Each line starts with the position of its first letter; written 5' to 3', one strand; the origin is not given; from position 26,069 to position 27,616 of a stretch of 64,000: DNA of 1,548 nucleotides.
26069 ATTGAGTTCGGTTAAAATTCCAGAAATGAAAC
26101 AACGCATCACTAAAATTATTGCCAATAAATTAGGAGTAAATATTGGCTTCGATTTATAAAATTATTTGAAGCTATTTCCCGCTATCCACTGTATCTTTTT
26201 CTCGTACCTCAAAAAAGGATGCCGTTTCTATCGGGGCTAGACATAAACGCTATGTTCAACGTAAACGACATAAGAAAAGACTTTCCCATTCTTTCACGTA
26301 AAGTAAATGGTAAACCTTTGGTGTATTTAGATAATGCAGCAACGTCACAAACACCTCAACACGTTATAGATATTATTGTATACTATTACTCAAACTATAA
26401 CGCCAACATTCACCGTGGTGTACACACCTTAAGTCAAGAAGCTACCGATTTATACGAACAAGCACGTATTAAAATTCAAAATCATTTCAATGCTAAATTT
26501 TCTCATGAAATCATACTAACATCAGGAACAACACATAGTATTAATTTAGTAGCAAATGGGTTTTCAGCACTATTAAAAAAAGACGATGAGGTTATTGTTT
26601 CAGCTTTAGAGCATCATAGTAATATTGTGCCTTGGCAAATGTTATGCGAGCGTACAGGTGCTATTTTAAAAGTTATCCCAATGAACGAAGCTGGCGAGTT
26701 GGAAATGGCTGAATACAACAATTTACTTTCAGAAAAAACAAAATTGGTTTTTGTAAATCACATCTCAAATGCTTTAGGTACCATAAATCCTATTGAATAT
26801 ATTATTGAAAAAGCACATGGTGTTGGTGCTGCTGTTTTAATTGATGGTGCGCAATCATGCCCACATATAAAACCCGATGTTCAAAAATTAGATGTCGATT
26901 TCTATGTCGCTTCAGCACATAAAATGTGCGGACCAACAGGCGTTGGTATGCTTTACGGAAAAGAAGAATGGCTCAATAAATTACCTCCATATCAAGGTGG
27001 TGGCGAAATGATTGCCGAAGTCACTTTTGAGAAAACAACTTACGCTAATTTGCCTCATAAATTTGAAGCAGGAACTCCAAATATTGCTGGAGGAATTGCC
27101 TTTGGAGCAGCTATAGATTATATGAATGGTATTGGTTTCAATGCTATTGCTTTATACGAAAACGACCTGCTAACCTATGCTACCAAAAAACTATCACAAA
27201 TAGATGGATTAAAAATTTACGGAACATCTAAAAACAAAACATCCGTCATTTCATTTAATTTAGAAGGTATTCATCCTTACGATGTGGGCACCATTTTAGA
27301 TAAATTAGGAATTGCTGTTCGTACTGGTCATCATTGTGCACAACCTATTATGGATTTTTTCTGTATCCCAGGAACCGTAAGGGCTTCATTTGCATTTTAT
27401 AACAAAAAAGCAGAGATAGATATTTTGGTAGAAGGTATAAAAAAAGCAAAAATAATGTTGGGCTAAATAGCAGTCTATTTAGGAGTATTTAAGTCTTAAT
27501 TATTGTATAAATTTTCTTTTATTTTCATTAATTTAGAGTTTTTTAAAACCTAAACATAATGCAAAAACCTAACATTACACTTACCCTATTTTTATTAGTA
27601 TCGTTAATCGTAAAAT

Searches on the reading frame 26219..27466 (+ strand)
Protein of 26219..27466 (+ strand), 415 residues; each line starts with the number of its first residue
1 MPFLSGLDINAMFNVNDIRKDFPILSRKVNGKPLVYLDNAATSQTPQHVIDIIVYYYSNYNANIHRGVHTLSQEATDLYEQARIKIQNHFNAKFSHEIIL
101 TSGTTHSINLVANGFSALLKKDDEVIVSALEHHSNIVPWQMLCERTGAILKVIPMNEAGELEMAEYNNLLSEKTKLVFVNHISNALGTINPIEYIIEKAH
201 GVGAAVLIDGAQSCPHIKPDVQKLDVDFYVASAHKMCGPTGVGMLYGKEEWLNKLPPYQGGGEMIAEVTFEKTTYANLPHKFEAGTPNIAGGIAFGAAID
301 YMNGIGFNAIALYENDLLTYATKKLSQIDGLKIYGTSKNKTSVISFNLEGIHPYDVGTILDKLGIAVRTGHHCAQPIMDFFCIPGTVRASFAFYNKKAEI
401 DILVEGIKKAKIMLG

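Call 87: search_protein_families(library=pfam, proteins=[window:26219-27466:+], max_evalue=0.01)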
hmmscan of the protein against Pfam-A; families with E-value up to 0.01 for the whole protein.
window:26219-27466:+ (415 aa): 3 families
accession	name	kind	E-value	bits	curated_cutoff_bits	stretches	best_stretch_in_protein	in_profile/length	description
PF00266.25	Aminotran_5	-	2.3e-147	491.2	21.5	1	35-403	1-371/371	Aminotransferase class-V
PF01053.26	Cys_Met_Meta_PP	-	1.6e-07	30.7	27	1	114-236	83-199/381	Cys/Met metabolism PLP-dependent enzyme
PF00155.27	Aminotran_1_2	-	1.4e-05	24.9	19.7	1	88-253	53-239/361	Aminotransferase class I and II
